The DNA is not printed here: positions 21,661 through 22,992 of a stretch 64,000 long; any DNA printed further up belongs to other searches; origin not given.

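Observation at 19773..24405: ABC importer + GTK-like aminotransferase + mu-crystallin-like enzyme: candidate cyclic ketimine/imino-acid pathway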

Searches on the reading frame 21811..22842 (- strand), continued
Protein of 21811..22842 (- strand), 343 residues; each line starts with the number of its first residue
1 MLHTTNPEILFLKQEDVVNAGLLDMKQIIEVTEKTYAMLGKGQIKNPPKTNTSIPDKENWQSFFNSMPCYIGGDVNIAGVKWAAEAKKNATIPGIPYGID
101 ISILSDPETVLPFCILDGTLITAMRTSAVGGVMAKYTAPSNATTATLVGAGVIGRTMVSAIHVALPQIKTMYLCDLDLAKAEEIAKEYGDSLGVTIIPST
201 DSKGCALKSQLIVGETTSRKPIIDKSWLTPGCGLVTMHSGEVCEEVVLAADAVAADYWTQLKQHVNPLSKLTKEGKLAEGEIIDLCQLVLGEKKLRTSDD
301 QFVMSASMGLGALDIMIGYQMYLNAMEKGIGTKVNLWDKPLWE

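Call 22: find_encoding_contigs(protein=window:21811-22842:-, flank=10000, max_places=4)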
Protein window:21811-22842:- (343 aa): 22 contigs read that carry it; 4 places shown.
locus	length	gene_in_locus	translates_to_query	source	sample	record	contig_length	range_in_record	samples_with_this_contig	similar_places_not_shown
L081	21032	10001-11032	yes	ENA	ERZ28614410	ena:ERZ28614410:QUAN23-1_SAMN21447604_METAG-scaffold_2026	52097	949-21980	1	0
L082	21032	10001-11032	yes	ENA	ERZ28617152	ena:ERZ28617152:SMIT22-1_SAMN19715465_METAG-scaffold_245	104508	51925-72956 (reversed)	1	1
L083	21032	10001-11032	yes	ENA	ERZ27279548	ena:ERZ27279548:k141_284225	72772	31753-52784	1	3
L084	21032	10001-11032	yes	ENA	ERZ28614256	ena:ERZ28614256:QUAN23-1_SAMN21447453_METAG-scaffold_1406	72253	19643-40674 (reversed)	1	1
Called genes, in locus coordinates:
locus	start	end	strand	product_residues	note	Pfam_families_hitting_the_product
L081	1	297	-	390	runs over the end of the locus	PF00389:2-Hacid_dh, PF02826:2-Hacid_dh_C, PF01842:ACT (weak)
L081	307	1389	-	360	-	PF00266:Aminotran_5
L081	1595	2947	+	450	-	PF05496:RuvB_N, PF00004:AAA, PF16193:AAA_assoc_2, PF12002:MgsA_C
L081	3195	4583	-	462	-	PF01522:Polysacc_deac_1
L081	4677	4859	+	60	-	-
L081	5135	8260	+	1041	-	PF00133:tRNA-synt_1, PF01406:tRNA-synt_1e (faint), PF09334:tRNA-synt_1g, PF08264:Anticodon_1, PF19302:DUF5915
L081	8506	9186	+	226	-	PF00528:BPD_transp_1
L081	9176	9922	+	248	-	PF02463:SMC_N (weak), PF00005:ABC_tran, PF13304:AAA_21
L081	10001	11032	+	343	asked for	PF02423:OCD_Mu_crystall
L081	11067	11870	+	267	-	PF00497:SBP_bac_3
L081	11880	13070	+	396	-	PF00155:Aminotran_1_2, PF01041:DegT_DnrJ_EryC1 (weak), PF12897:Asp_aminotransf (faint)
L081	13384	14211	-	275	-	PF01522:Polysacc_deac_1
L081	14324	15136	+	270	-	PF04203:Sortase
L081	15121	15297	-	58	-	-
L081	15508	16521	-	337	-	PF01073:3Beta_HSD, PF01370:Epimerase, PF02719:Polysacc_synt_2, PF04321:RmlD_sub_bind, PF05368:NmrA (faint), PF07993:NAD_binding_4, PF13460:NAD_binding_10, PF16363:GDP_Man_Dehyd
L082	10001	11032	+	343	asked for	PF02423:OCD_Mu_crystall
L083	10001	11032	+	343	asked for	PF02423:OCD_Mu_crystall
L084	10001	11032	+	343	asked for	PF02423:OCD_Mu_crystall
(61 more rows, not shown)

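Call 23: find_encoding_contigs(protein=P0023, flank=10000, max_places=3)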
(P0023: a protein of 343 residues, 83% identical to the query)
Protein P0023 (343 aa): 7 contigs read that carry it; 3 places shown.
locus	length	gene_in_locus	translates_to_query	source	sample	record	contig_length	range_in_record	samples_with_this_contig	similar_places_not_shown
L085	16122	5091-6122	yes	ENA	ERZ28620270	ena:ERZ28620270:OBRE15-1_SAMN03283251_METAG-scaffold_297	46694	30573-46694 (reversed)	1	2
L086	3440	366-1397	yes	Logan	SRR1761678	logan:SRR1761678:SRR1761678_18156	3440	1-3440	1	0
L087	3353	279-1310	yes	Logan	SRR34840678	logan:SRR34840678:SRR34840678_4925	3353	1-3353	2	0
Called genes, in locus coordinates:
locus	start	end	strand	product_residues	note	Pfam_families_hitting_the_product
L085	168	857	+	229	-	PF01980:TrmO_N, PF18389:TrmO_C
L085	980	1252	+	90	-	PF04277:OAD_gamma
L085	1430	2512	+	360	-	PF13493:DUF4118, PF00512:HisKA, PF02518:HATPase_c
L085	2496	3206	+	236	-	PF00072:Response_reg, PF00486:Trans_reg_C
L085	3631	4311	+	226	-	PF00528:BPD_transp_1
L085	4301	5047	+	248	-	PF00005:ABC_tran, PF02463:SMC_N, PF13304:AAA_21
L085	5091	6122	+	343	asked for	PF02423:OCD_Mu_crystall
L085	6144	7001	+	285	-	PF00497:SBP_bac_3, PF10613:Lig_chan-Glu_bd (weak)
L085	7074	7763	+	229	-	PF01522:Polysacc_deac_1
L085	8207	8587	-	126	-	PF00072:Response_reg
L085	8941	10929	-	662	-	PF00009:GTP_EFTU (faint), PF01926:MMR_HSR1, PF02421:FeoB_N, PF09439:SRPRB (weak), PF17910:FeoB_Cyto, PF07670:Gate, PF07664:FeoB_C, PF07670:Gate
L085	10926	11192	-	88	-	PF04023:FeoA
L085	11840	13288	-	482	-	PF00239:Resolvase, PF07508:Recombinase, PF13408:Zn_ribbon_recom (weak)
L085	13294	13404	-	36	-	-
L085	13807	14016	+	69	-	PF13635:DUF4143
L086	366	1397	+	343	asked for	PF02423:OCD_Mu_crystall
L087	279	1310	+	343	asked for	PF02423:OCD_Mu_crystall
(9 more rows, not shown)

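Call 27: search_dna_similar(query=window:21811-22842:-, collection=plasmids, mode=protein, max_rows=40, rows=spread, max_evalue=0.00001)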
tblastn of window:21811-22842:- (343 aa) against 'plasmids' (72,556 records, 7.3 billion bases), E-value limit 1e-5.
Records with a match: 753; places in all: 884; records where one place covers at least 80% of the query: 667.
Best place of each record, by identity: <60% 753.
By first word of the organism name: Rhizobium 174; Ralstonia 132; Bacillus 64; Sinorhizobium 62; Pseudosulfitobacter 43; Streptomyces 39; Agrobacterium 25; Staphylococcus 18; Shinella 13; Burkholderia 13; and 81 more.
By predicted mobility (MOB-suite, as given by PLSDB): non-mobilizable 387; conjugative 198; mobilizable 168.
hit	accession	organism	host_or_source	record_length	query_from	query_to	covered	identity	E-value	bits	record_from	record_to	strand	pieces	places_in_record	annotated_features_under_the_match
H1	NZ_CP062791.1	Cytobacillus oceanisediminis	rhizosphere taken during the low tide ...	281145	9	342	97%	32.8%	7e-51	188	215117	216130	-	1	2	ornithine cyclodeaminase family protein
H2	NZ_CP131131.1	Shinella zoogloeoides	isolate,Activated charcoal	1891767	8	340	97%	27.2%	1e-30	129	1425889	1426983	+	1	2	none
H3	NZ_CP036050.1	Bacillus mycoides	cell culture,soil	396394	4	337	97%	26.3%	3e-29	125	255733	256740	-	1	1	sbnB: 2,3-diaminopropionate biosynthesis protein SbnB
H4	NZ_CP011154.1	Bacillus cereus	cell culture,soil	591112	1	337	98%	25.8%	1e-29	126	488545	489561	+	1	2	sbnB: 2,3-diaminopropionate biosynthesis protein SbnB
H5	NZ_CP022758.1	Ralstonia solanacearum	Solanum tuberosum,single cell,Potato ...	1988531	1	336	98%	25.7%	8e-30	127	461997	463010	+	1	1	none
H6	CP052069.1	Ralstonia solanacearum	tomato,cell culture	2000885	2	336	98%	25.8%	3e-29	125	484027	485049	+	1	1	none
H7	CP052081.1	Ralstonia solanacearum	tomato,cell culture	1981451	2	336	98%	25.8%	4e-29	125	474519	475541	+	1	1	none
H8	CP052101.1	Ralstonia solanacearum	tomato,cell culture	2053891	2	336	98%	25.8%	4e-29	125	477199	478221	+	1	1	none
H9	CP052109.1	Ralstonia solanacearum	tomato,cell culture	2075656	2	336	98%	25.8%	4e-29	125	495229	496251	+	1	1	sbnB: 2,3-diaminopropionate biosynthesis protein SbnB | sbnA: 2,3-diaminopropionate biosynthesis protein SbnA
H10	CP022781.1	Ralstonia solanacearum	Solanum tuberosum,single cell,Potato ...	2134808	2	336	98%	25.8%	4e-29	125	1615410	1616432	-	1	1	2,3-diaminopropionate biosynthesis protein SbnB | 2,3-diaminopropionate biosynthesis protein SbnA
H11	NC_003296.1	Ralstonia pseudosolanacearum GMI1000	-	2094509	2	336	98%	25.5%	1e-28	124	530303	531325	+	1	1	none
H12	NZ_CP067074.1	Rhizobium sp. AB2/73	Phyla canescens,cell culture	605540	8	337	96%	25.6%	9e-28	121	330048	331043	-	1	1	sbnB: 2,3-diaminopropionate biosynthesis protein SbnB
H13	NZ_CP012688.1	Ralstonia solanacearum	Solanum commersonii,whole organism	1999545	1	336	98%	24.9%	3e-27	120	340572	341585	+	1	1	none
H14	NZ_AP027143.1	Methylocystis iwaonis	-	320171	9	337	96%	25.1%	2e-25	114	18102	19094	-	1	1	sbnB: 2,3-diaminopropionate biosynthesis protein SbnB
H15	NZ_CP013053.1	Sinorhizobium americanum CCGM7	Phaseolus vulgaris,root nodules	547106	8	334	95%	24.9%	4e-13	78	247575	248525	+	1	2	ornithine cyclodeaminase family protein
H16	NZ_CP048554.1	Agrobacterium tumefaciens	walnut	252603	2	337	98%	24.1%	6e-12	74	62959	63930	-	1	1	ornithine cyclodeaminase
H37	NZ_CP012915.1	Azospirillum brasilense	Digitaria eriantha,microbe,root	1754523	22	315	86%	21.1%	1e-6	58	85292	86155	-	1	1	none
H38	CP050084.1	Rhizobium leguminosarum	Trifolium pratense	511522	4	240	69%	24.2%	3e-7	60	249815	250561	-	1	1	ornithine cyclodeaminase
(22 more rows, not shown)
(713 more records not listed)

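Call 28: get_annotated_region(hit=H1, flank=7000)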
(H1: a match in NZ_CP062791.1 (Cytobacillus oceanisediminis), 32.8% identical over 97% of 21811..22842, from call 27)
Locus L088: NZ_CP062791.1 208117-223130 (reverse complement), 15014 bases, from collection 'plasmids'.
description: Cytobacillus oceanisediminis strain YPW-V2 plasmid unnamed1, complete sequence
organism: Cytobacillus oceanisediminis (NCBI taxid 665099)
taxonomy: Bacteria; Bacillota; Bacilli; Bacillales; Bacillaceae; Cytobacillus; Cytobacillus oceanisediminis
host: -; source: rhizosphere taken during the low tide period; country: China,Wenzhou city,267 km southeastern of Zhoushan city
typing (MOB-suite, as given by PLSDB): non-mobilizable
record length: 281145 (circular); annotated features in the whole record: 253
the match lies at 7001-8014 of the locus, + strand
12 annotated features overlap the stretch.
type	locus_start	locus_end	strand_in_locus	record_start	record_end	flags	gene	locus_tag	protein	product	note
CDS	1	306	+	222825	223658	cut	fghA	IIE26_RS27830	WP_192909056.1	S-formylglutathione hydrolase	GO:0046292 - formaldehyde metabolic process [Evidence IEA]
CDS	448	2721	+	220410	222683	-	gshAB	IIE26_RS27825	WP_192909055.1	bifunctional glutamate--cysteine ligase GshA/glutathione synthetase GshB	GO:0006750 - glutathione biosynthetic process [Evidence IEA]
CDS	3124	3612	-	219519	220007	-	-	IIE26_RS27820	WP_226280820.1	2-oxoglutarate dehydrogenase E1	-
CDS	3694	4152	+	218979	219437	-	-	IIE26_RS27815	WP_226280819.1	hypothetical protein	-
CDS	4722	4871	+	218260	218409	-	-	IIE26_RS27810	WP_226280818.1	hypothetical protein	-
CDS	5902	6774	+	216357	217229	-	-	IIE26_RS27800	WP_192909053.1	MurR/RpiR family transcriptional regulator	GO:0006355 - regulation of DNA-templated transcription [Evidence IEA]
CDS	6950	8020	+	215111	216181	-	-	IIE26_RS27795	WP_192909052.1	ornithine cyclodeaminase family protein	-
CDS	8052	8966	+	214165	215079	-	-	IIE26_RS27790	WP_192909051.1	proline dehydrogenase family protein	-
CDS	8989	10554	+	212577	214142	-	pruA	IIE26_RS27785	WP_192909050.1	L-glutamate gamma-semialdehyde dehydrogenase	GO:0006562 - proline catabolic process [Evidence IEA]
CDS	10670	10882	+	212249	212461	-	-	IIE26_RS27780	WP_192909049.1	aconitase X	-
CDS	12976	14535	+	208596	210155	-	-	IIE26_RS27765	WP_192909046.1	BCCT family transporter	GO:0071705 - nitrogen compound transport [Evidence IEA]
CDS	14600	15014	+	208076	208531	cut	-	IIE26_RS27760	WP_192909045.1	hypothetical protein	-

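Call 29: get_annotated_region(hit=H16, flank=6000)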
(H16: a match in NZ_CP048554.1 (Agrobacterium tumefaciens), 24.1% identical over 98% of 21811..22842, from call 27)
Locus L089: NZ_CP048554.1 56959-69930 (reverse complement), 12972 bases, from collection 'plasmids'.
description: Agrobacterium tumefaciens strain Kin002 plasmid pTi, complete sequence
organism: Agrobacterium tumefaciens (NCBI taxid 358)
taxonomy: Bacteria; Pseudomonadota; Alphaproteobacteria; Hyphomicrobiales; Rhizobiaceae; Agrobacterium; Agrobacterium tumefaciens
host: -; source: walnut; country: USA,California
typing (MOB-suite, as given by PLSDB): conjugative; replicon rep_cluster_490; relaxase MOBQ; mating-pair formation MPF_T
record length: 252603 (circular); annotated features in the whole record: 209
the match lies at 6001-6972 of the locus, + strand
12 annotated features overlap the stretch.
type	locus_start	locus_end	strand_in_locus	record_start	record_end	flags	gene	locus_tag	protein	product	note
CDS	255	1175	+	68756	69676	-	aepX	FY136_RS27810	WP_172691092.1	phosphoenolpyruvate mutase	GO:0019634 - organic phosphonate metabolic process [Evidence IEA]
CDS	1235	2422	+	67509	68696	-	-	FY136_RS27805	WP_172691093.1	aminotransferase class I/II-fold pyridoxal phosphate-dependent enzyme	GO:0009058 - biosynthetic process [Evidence IEA]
CDS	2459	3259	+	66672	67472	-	-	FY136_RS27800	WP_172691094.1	phosphocholine cytidylyltransferase family protein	-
CDS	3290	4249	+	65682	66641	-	-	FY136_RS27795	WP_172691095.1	NAD(P)-dependent oxidoreductase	-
CDS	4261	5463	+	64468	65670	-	-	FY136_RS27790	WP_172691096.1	CDP-alcohol phosphatidyltransferase family protein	GO:0008654 - phospholipid biosynthetic process [Evidence IEA]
CDS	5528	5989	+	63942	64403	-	-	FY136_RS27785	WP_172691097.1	ParB N-terminal domain-containing protein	-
CDS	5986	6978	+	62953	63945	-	-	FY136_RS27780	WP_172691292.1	ornithine cyclodeaminase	-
CDS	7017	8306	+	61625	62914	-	-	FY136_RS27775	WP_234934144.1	alanine racemase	-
CDS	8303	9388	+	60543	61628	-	-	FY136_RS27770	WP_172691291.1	cysteine synthase family protein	GO:0006535 - cysteine biosynthetic process from serine [Evidence IEA]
CDS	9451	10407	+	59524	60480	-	-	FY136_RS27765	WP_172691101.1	sugar phosphate isomerase/epimerase family protein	-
CDS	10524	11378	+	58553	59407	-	-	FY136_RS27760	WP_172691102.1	MurR/RpiR family transcriptional regulator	GO:0006355 - regulation of DNA-templated transcription [Evidence IEA]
CDS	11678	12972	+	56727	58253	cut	-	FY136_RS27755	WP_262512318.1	ABC transporter substrate-binding protein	-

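Call 30: get_annotated_region(hit=H38, flank=4000)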
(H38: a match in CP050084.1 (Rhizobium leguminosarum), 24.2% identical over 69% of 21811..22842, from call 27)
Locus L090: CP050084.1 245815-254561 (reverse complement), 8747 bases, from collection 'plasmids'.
description: Rhizobium leguminosarum bv. trifolii strain 31B plasmid pRL31b2, complete sequence
organism: Rhizobium leguminosarum (NCBI taxid 386)
taxonomy: Bacteria; Pseudomonadota; Alphaproteobacteria; Hyphomicrobiales; Rhizobiaceae; Rhizobium; Rhizobium leguminosarum
host: -; source: Trifolium pratense; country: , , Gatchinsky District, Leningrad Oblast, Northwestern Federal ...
typing (MOB-suite, as given by PLSDB): conjugative; relaxase MOBQ; mating-pair formation MPF_T
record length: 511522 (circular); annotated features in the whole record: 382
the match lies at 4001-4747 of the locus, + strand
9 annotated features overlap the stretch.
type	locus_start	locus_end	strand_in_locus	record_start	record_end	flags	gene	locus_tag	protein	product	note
CDS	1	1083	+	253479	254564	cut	-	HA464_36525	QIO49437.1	ABC transporter ATP-binding protein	-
CDS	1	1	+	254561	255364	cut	-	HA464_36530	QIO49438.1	ABC transporter permease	-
CDS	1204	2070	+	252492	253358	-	-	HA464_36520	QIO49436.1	TauD/TfdA family dioxygenase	-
CDS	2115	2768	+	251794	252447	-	-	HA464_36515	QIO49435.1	RraA family protein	-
CDS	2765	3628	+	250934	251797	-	-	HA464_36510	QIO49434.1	carbon-nitrogen hydrolase family protein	-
CDS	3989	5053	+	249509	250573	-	-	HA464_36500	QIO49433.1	ornithine cyclodeaminase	-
CDS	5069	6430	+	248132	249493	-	-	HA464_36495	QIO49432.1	MmgE/PrpD family protein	-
CDS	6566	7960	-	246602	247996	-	-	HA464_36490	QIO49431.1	amidohydrolase family protein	-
CDS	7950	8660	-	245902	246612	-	-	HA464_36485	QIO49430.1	response regulator transcription factor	-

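Call 31: get_annotated_region(hit=H37, flank=4000)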
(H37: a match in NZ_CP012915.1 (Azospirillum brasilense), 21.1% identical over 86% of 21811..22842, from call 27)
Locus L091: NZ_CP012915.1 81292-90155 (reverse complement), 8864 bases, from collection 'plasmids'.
description: Azospirillum brasilense strain Sp 7 plasmid ABSP7_p1, complete sequence
organism: Azospirillum brasilense (NCBI taxid 192)
taxonomy: Bacteria; Pseudomonadota; Alphaproteobacteria; Rhodospirillales; Azospirillaceae; Azospirillum; Azospirillum brasilense
host: -; source: Digitaria eriantha,microbe,root; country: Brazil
typing (MOB-suite, as given by PLSDB): non-mobilizable; replicon rep_cluster_622
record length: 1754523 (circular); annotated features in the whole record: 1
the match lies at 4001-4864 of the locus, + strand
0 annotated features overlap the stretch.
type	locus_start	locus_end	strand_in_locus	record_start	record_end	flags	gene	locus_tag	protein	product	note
